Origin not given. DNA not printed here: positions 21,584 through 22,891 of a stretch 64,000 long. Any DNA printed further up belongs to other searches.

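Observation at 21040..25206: Four-gene operon-like unit: QueT-family transporter / [FeFe]-hydrogenase-like-GGDEF sensor / orphan AmmeMemo-type radical SAM / Sec-containing DsbA-like protein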

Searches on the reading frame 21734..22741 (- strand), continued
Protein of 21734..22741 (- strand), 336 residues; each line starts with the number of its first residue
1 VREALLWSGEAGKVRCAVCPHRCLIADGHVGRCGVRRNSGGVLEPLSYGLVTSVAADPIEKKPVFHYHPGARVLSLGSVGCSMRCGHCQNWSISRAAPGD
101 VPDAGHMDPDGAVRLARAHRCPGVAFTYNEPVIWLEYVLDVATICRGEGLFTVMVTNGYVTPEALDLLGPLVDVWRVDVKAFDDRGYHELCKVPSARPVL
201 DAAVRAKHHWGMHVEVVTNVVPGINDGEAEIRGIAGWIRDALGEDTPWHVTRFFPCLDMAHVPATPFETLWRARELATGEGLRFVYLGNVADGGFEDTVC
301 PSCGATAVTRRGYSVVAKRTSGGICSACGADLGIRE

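Call 88: get_annotated_region(hit=H6, flank=4000)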
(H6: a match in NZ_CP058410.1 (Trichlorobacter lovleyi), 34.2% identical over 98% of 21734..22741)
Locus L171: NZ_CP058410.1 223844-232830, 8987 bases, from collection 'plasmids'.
description: Trichlorobacter lovleyi strain IAE plasmid pIAE1, complete sequence
organism: Trichlorobacter lovleyi (NCBI taxid 313985)
taxonomy: Bacteria; Thermodesulfobacteriota; Desulfuromonadia; Geobacterales; Geobacteraceae; Trichlorobacter; Trichlorobacter lovleyi
host: -; source: whole genome,river sediment; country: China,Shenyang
typing (MOB-suite, as given by PLSDB): non-mobilizable; mating-pair formation MPF_T
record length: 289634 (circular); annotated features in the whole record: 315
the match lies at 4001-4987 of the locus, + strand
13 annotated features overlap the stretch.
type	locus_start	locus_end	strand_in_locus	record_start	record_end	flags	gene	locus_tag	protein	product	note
CDS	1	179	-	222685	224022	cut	-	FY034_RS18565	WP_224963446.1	transposase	GO:0006313 - DNA transposition [Evidence IEA]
CDS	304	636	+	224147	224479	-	-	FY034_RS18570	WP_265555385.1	hypothetical protein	-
CDS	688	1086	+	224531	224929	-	-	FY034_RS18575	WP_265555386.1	rhodanese-like domain-containing protein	-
CDS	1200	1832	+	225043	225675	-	-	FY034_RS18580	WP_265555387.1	hypothetical protein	-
CDS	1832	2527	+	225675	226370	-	-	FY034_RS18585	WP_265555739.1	VIT family protein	-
CDS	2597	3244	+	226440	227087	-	-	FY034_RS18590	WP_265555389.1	hypothetical protein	-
CDS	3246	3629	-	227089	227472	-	-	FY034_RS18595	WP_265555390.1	co-chaperone GroES family protein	-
CDS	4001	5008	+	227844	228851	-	amrS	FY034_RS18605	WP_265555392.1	AmmeMemoRadiSam system radical SAM enzyme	-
CDS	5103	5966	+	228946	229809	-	-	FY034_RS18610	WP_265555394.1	YicC/YloC family endoribonuclease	-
CDS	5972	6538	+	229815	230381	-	gmk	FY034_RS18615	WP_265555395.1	guanylate kinase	GO:0015949 - nucleobase-containing small molecule interconversion [Evidence IEA]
CDS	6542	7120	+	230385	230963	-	nadD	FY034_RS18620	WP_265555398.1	nicotinate (nicotinamide) nucleotide adenylyltransferase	GO:0009435 - NAD biosynthetic process [Evidence IEA]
CDS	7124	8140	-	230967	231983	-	-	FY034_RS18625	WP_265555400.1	FAD:protein FMN transferase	-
CDS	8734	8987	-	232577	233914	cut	-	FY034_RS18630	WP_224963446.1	transposase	GO:0006313 - DNA transposition [Evidence IEA]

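Call 89: get_annotated_region(hit=H3, flank=4000)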
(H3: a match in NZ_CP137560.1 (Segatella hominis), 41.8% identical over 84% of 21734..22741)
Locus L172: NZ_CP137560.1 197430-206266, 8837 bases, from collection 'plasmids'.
description: Segatella hominis strain HDD12 plasmid unnamed, complete sequence
organism: Segatella hominis (NCBI taxid 2518605)
taxonomy: Bacteria; Bacteroidota; Bacteroidia; Bacteroidales; Prevotellaceae; Segatella; Segatella hominis
host: -; source: Homo sapiens; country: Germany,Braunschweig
typing (MOB-suite, as given by PLSDB): non-mobilizable
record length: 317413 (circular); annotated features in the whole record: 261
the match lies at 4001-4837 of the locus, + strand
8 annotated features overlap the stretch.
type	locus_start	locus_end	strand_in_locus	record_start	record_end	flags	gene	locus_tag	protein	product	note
CDS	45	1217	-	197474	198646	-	-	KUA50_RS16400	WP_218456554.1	RtcB family protein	GO:0006396 - RNA processing [Evidence IEA]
CDS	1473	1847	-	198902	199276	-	-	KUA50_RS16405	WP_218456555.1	hypothetical protein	-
CDS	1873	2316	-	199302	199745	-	-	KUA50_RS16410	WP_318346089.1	hypothetical protein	-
CDS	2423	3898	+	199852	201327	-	amrB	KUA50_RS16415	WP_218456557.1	AmmeMemoRadiSam system protein B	-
CDS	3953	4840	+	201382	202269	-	amrS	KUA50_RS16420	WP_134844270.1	AmmeMemoRadiSam system radical SAM enzyme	-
CDS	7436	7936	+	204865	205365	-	-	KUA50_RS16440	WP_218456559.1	sigma-70 family RNA polymerase sigma factor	GO:0006352 - DNA-templated transcription initiation [Evidence IEA]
CDS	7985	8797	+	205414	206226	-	-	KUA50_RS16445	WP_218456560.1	hypothetical protein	-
CDS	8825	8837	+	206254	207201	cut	-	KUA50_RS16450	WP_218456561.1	hypothetical protein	-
